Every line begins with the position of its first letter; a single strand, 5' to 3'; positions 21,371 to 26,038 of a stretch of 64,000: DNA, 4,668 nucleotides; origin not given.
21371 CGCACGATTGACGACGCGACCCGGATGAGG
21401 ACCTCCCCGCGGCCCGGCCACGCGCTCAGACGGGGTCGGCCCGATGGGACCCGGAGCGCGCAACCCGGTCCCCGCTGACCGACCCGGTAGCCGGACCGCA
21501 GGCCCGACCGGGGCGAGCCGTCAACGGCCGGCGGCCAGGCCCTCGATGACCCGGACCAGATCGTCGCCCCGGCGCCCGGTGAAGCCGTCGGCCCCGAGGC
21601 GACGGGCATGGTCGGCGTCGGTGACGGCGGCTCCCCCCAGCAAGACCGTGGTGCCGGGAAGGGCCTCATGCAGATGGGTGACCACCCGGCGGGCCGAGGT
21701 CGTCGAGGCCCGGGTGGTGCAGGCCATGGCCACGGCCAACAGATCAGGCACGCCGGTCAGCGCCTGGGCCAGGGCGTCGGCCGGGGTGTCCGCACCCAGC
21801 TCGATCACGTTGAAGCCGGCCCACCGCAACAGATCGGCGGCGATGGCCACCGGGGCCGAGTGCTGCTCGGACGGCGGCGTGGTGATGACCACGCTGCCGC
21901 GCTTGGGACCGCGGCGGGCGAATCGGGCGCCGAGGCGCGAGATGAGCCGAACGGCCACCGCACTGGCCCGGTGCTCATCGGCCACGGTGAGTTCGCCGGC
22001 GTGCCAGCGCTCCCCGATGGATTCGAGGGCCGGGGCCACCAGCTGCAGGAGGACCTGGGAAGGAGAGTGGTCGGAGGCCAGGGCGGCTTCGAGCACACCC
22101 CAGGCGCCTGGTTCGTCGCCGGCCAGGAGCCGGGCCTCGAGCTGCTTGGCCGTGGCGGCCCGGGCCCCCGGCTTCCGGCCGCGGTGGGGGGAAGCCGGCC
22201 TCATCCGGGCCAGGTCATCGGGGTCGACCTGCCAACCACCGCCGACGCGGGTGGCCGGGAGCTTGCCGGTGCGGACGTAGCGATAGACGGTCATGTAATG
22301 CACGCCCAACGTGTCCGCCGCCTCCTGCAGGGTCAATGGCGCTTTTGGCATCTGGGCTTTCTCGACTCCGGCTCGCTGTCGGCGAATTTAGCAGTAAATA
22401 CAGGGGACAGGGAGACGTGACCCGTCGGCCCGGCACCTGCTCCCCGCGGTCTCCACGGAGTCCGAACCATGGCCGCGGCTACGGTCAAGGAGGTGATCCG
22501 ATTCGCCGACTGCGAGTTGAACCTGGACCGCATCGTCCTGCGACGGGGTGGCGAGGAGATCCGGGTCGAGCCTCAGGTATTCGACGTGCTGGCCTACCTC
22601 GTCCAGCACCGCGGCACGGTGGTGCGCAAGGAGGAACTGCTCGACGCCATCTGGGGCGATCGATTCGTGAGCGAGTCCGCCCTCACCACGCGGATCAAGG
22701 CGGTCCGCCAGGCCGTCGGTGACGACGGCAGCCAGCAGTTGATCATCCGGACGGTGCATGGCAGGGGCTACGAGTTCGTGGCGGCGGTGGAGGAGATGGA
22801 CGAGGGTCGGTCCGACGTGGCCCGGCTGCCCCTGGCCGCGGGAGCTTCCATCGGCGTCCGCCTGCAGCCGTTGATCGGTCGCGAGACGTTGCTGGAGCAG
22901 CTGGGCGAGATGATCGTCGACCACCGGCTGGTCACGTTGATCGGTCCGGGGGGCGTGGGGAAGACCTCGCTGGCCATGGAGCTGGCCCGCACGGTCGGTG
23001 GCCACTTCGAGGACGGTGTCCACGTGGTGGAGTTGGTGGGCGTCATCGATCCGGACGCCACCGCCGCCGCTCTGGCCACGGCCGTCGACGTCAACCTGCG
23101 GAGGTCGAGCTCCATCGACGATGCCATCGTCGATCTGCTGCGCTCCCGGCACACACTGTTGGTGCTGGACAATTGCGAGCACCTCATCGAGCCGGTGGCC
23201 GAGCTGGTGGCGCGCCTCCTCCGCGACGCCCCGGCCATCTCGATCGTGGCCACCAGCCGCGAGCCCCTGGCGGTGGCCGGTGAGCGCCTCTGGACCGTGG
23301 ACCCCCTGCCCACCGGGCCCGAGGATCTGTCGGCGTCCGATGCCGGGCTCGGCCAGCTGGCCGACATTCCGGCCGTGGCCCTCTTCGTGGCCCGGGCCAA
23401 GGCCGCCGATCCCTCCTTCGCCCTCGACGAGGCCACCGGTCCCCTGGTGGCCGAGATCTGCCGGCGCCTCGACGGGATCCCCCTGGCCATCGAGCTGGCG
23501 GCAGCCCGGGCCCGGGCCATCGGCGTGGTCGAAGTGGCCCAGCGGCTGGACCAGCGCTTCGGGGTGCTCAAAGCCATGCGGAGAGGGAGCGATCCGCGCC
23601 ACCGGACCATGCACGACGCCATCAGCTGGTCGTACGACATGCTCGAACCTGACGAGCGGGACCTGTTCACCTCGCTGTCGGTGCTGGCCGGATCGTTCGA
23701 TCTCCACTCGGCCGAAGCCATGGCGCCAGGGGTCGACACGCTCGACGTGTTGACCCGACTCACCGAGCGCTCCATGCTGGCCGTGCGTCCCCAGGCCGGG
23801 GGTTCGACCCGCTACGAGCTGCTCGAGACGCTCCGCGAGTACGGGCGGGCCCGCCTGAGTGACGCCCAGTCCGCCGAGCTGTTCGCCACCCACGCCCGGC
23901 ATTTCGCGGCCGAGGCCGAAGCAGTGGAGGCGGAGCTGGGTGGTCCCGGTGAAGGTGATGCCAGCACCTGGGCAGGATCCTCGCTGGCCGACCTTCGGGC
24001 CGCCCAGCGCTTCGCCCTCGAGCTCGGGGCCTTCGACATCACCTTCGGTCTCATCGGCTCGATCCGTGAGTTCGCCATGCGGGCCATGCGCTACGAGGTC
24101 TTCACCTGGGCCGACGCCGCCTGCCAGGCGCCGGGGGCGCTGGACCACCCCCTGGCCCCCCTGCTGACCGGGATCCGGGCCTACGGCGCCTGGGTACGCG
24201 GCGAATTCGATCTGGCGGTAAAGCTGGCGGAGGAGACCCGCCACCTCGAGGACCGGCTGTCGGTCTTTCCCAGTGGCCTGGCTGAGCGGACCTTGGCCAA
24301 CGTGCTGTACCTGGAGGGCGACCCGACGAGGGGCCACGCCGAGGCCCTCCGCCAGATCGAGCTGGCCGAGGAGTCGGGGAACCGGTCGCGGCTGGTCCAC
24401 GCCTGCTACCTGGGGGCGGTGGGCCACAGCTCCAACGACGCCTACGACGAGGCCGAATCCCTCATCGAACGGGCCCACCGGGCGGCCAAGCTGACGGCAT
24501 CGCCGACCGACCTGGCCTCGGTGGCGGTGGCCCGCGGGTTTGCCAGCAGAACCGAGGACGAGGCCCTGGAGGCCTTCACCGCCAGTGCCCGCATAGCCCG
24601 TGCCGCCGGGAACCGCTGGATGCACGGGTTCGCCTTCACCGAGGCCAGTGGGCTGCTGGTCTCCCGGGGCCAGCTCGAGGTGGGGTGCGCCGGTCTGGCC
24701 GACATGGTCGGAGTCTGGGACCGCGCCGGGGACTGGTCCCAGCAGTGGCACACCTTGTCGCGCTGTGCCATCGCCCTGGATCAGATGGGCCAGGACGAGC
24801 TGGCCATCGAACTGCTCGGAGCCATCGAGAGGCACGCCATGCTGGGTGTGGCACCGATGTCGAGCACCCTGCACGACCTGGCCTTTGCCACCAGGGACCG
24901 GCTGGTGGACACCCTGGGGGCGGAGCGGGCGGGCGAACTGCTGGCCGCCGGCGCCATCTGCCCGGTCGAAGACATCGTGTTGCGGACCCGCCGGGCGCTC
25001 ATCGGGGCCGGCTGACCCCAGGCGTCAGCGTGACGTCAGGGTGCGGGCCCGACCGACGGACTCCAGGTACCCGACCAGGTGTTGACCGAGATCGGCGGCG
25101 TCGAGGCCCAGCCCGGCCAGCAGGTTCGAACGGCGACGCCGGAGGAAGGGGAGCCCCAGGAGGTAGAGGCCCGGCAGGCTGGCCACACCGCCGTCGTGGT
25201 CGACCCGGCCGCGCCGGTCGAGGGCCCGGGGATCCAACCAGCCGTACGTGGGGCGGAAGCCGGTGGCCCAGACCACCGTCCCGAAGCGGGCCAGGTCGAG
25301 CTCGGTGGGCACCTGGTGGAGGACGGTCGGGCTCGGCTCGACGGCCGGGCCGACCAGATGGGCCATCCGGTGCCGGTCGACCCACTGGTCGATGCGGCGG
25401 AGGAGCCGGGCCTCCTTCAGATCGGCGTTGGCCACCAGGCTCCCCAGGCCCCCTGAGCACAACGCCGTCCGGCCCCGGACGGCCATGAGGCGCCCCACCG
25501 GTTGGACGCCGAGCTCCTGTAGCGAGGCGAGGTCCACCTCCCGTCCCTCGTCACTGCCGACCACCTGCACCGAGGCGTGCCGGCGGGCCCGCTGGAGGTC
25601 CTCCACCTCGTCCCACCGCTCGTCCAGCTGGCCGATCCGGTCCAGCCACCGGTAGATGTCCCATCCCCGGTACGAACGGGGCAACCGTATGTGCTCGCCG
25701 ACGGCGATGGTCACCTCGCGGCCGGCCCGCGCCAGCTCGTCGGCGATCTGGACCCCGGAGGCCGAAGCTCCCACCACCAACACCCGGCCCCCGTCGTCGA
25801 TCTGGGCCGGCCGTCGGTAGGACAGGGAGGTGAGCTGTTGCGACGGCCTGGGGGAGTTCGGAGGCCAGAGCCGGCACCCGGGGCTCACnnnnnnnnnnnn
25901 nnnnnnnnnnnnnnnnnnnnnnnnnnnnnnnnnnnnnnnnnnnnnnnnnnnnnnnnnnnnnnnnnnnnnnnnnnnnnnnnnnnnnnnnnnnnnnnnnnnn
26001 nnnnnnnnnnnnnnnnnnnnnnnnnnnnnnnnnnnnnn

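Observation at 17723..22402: Shared AT-rich motif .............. in both divergent promoter regions of the light cluster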

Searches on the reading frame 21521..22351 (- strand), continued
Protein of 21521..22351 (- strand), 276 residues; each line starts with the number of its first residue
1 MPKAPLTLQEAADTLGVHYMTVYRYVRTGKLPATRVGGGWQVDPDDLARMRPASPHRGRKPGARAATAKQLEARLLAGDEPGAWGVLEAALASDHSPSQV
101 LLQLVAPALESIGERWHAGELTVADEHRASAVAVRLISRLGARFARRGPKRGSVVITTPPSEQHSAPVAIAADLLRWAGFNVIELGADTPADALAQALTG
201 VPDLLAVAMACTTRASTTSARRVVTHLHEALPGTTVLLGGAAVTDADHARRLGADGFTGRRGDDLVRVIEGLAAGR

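Call 41: search_solved_structures(query=window:21521-22351:-, max_evalue=1e-13, show_alignments=5)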
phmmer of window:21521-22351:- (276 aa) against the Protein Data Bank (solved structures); distinct sequences matched with E-value up to 1e-13: 7.
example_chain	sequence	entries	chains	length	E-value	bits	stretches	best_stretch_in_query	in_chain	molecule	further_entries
8j2x_A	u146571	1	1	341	1e-18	71.1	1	65-257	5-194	Cobalamin-binding protein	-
8j2w_A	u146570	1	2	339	1.1e-18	70.9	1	65-257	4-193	Cobalamin-binding protein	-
8j2y_A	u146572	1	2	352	1.8e-16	63.6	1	98-261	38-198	GGDEF domain-containing protein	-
5c8a_A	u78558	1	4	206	4.5e-15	59.1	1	72-258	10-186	Light-dependent transcriptional regulator CarH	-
8c31_A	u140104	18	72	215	5e-15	58.9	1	72-258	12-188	Probable transcriptional regulator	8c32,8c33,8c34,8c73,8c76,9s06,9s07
3whp_A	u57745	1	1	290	5.6e-15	58.8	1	72-258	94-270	Probable transcriptional regulator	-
5c8d_A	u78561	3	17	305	7e-15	58.5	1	72-258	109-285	Light-dependent transcriptional regulator CarH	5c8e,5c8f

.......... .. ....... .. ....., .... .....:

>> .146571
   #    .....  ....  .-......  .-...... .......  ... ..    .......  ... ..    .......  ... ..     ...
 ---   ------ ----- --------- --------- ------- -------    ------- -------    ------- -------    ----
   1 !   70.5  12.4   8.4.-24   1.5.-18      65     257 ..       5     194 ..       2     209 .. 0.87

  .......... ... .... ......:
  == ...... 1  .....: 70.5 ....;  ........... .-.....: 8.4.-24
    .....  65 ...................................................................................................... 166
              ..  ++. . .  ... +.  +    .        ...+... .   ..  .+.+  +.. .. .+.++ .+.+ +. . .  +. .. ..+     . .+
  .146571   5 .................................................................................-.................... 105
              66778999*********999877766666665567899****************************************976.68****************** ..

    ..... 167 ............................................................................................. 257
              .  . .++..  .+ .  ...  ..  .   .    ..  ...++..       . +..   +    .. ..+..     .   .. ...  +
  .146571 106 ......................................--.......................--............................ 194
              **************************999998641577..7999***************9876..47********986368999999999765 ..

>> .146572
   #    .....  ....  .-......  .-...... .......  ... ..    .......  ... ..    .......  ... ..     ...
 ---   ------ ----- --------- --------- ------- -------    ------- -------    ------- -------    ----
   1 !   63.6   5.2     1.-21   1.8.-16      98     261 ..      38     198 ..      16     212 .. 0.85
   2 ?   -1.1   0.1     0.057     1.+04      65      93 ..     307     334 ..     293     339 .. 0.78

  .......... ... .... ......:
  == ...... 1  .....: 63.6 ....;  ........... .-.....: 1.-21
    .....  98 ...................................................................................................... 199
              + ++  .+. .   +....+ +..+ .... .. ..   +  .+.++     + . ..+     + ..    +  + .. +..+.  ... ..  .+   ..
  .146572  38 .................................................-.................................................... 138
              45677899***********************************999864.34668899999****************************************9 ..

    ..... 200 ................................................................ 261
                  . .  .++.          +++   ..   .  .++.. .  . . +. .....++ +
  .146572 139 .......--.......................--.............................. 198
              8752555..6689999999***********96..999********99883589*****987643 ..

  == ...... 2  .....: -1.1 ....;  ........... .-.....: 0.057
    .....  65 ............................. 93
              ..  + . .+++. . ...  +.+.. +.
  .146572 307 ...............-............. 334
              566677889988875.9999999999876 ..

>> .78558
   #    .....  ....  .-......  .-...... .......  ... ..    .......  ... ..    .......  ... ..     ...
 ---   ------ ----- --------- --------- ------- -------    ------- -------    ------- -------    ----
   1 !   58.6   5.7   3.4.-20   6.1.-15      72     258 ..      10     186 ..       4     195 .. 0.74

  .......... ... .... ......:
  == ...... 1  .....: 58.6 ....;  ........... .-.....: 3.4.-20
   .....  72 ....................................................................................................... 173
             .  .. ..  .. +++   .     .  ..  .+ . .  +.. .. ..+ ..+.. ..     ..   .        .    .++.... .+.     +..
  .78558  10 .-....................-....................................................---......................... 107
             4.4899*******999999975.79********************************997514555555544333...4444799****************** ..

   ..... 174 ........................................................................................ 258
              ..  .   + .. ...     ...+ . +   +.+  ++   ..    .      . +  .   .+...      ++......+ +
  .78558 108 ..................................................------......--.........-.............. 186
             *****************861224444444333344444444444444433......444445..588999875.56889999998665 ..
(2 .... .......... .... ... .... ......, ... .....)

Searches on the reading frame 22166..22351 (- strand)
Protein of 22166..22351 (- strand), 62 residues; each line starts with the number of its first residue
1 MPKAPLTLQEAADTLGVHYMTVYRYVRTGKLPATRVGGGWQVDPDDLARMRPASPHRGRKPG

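Call 49: predict_structure(alignment_id=A2)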
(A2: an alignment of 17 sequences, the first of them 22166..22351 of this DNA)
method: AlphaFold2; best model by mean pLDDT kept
length: 62 residues; sequences in the alignment: 17
mean_pLDDT: 81.1   pTM: 0.59
mean pLDDT of the five models: 81.1, 80.7, 80.3, 79.0, 77.6
residues with pLDDT >= 90: 26; 70-90: 22; 50-70: 12; < 50: 2
segments of 3 or more residues with pLDDT < 50: none
pLDDT, mean of each block of 10 residues (from residue 1): 81 91 92 88 87 54 52
secondary structure, 60 per line:
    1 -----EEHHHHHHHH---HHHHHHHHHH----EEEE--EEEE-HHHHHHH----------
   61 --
elements in order: H8-15 H19-28 E33-36 E39-42 H44-50

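Call 51: fold_search(model_id=the predicted structure, library=pdb)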
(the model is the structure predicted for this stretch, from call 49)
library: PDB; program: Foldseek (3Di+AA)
matches with E <= 10: 989; with E <= 0.001: 0
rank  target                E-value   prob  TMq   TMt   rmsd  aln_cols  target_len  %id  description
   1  4j2n_A                5.2e-03  1.00  0.69  0.79   1.8        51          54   35  Crystal Structure of mycobacteriophage Pukovnik Xis (released 2013-10-23)
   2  5i44_B                6.3e-03  1.00  0.65  0.60   1.6        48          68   29  Structure of RacA-DNA complex; P21 form (released 2016-05-04)
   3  5i44_A                7.2e-03  1.00  0.66  0.62   1.7        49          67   28  Structure of RacA-DNA complex; P21 form (released 2016-05-04)
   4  4j2n_C                7.7e-03  1.00  0.71  0.78   2.2        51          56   35  Crystal Structure of mycobacteriophage Pukovnik Xis (released 2013-10-23)
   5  6ama_Y                9.5e-03  1.00  0.70  0.75   3.3        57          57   30  Structure of S. coelicolor/S. venezuelae BldC-smeA-ssfA complex to 3.09 Angstrom (released 2018-03-28)
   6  5i44_I                1.2e-02  1.00  0.64  0.61   1.6        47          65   30  Structure of RacA-DNA complex; P21 form (released 2016-05-04)
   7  6ama_B                1.2e-02  1.00  0.70  0.78   2.8        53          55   28  Structure of S. coelicolor/S. venezuelae BldC-smeA-ssfA complex to 3.09 Angstrom (released 2018-03-28)
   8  5i44_K                1.2e-02  1.00  0.66  0.62   1.7        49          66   28  Structure of RacA-DNA complex; P21 form (released 2016-05-04)
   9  6ama_H                1.4e-02  1.00  0.68  0.76   1.5        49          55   28  Structure of S. coelicolor/S. venezuelae BldC-smeA-ssfA complex to 3.09 Angstrom (released 2018-03-28)
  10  6ama_A                1.5e-02  1.00  0.71  0.80   2.9        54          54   28  Structure of S. coelicolor/S. venezuelae BldC-smeA-ssfA complex to 3.09 Angstrom (released 2018-03-28)
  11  5i41                  1.6e-02  1.00  0.66  0.61   1.7        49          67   28  Structure of the apo RacA DNA binding domain (released 2016-05-04)
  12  6ama_P                1.7e-02  1.00  0.70  0.77   2.9        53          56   28  Structure of S. coelicolor/S. venezuelae BldC-smeA-ssfA complex to 3.09 Angstrom (released 2018-03-28)
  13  6amk_A                1.8e-02  1.00  0.67  0.79   1.4        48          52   29  Structure of Streptomyces venezuelae BldC-whiI opt complex (released 2018-03-28)
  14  5i44_G                2.2e-02  1.00  0.66  0.61   1.7        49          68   28  Structure of RacA-DNA complex; P21 form (released 2016-05-04)
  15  6amk_B                2.6e-02  1.00  0.59  0.68   2.2        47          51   32  Structure of Streptomyces venezuelae BldC-whiI opt complex (released 2018-03-28)
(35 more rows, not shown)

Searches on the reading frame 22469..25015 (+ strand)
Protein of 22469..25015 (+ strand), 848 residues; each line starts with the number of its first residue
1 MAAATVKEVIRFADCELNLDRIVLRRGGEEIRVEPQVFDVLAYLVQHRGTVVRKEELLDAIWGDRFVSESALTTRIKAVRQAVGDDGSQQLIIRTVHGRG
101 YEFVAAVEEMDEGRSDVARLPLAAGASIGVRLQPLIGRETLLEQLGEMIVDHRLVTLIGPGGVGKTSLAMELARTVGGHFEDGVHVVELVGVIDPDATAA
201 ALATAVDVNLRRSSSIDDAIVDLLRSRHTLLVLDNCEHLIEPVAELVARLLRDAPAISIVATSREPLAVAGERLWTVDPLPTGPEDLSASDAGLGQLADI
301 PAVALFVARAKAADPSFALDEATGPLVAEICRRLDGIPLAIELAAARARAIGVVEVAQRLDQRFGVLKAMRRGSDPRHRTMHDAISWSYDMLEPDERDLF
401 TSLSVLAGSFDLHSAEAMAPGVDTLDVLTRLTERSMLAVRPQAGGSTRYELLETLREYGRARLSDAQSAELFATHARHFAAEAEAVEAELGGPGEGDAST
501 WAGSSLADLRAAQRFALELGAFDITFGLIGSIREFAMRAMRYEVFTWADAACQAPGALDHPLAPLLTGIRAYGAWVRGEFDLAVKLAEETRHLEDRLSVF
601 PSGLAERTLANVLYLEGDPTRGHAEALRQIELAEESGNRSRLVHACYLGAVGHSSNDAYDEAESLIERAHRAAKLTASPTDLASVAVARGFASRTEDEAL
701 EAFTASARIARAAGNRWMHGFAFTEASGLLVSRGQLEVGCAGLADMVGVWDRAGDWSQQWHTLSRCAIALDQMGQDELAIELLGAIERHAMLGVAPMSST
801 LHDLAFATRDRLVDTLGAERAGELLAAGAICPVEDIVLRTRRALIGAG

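Call 6: search_protein_families(library=pfam, proteins=[window:22469-25015:+])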
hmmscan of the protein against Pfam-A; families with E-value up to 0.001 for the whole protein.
window:22469-25015:+ (848 aa): 7 families
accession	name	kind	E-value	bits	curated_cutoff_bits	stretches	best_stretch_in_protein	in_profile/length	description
PF00486.34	Trans_reg_C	-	2.4e-18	66.4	26.2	1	28-103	1-77/77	Transcriptional regulatory protein, C terminal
PF13401.12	AAA_22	-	9.3e-08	32.9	27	1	152-252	5-109/130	AAA domain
PF13191.12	AAA_16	-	4.1e-07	31.1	32.6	1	134-255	1-160/167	AAA ATPase domain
PF00931.28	NB-ARC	-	5.8e-07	29.5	23.5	1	142-235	5-108/248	NB-ARC domain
PF20703.3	nSTAND1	-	9.9e-05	22.6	27.1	1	136-252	17-146/379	Novel STAND NTPase 1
PF13479.12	AAA_24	-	0.00018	21.8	27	1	155-248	5-85/195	AAA domain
PF13481.12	AAA_25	-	0.00019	21.6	27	1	147-177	28-58/195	AAA domain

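Call 25: search_protein_families(library=ncbifam, proteins=[window:22469-25015:+], max_evalue=0.01)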
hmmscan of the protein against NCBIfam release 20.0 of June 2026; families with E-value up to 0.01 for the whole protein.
window:22469-25015:+ (848 aa): 38 families (the best 25 are shown)
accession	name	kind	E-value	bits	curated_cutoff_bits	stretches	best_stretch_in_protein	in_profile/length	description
NF009037.0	PRK12370.1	equivalog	7.1e-14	51.1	589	1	12-107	16-109/553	HilA/EilA family virulence transcriptional regulator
NF007540.1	PRK10153.1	equivalog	2.5e-13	49.7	400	1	8-116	4-113/516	lysine decarboxylation/transport transcriptional activator CadC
NF033117.2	vanR_ACDEGLN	exception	5e-12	45.9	350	1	16-102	137-224/226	VanR-ABDEGLN family response regulator transcription factor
NF045914.1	RespRegNblR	equivalog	6.1e-12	45.6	300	1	4-102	126-224/228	response regulator transcription factor NblR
NF040689.1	MtrAB_MtrA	equivalog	1.3e-11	44.2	300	1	5-102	119-217/219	MtrAB system response regulator MtrA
TIGR02154.1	PhoB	equivalog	2.7e-11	43.2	296.2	1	5-103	127-225/226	phosphate regulon transcriptional regulator PhoB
NF000404.1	vanR-D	exception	2.9e-10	40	500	1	28-102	154-229/232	vancomycin resistance response regulator transcription factor VanR-D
NF040586.1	FxSxx_TPR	equivalog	8.4e-10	37.7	300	1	134-397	7-246/830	FxSxx-COOH system tetratricopeptide repeat protein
NF033120.0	vanR_FM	exception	5.1e-09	36.1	460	1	7-103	132-229/231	vancomycin resistance response regulator transcription factor, VanR-F/VanR-M family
NF040534.1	resp_reg_YycF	equivalog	8.8e-09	35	340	1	8-101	131-225/231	response regulator YycF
NF007820.0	PRK10529.1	equivalog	1.9e-08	34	325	1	3-104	122-224/225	two-component system response regulator KdpE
NF007005.1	PRK09468.1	equivalog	2.2e-08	33.8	331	1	4-105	131-233/237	osmolarity response regulator transcription factor OmpR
NF007546.0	PRK10161.1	equivalog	5.1e-08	32.8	471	1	4-105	126-227/229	phosphate response regulator transcription factor PhoB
NF045944.1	ResRegRpaBCyano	equivalog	7.5e-08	32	330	1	5-103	126-227/229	response regulator transcription factor RpaB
NF053854.1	RespRegPhoBBctds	equivalog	9.5e-08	31.7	270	1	6-103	129-224/225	two-component system response regulator PhoB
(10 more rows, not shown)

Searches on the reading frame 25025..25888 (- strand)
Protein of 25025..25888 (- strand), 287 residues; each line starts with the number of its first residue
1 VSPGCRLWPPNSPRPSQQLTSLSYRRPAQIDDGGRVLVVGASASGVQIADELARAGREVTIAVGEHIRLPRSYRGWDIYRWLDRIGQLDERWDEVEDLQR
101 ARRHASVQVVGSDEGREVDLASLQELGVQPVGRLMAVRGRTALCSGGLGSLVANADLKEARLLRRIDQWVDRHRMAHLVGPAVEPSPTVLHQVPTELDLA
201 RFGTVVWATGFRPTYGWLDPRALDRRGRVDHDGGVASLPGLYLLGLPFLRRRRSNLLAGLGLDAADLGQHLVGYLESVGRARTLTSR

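Call 6: search_protein_families(library=pfam, proteins=[window:25025-25888:-])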
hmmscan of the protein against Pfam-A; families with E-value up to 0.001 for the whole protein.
window:25025-25888:- (287 aa): 2 families
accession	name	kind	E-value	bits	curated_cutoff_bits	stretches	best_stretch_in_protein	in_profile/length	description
PF13738.12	Pyr_redox_3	-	1.1e-05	25.3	30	1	31-66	162-197/305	Pyridine nucleotide-disulphide oxidoreductase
PF07992.20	Pyr_redox_2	-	1.4e-05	25.1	26.1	0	32-61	141-170/291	Pyridine nucleotide-disulphide oxidoreductase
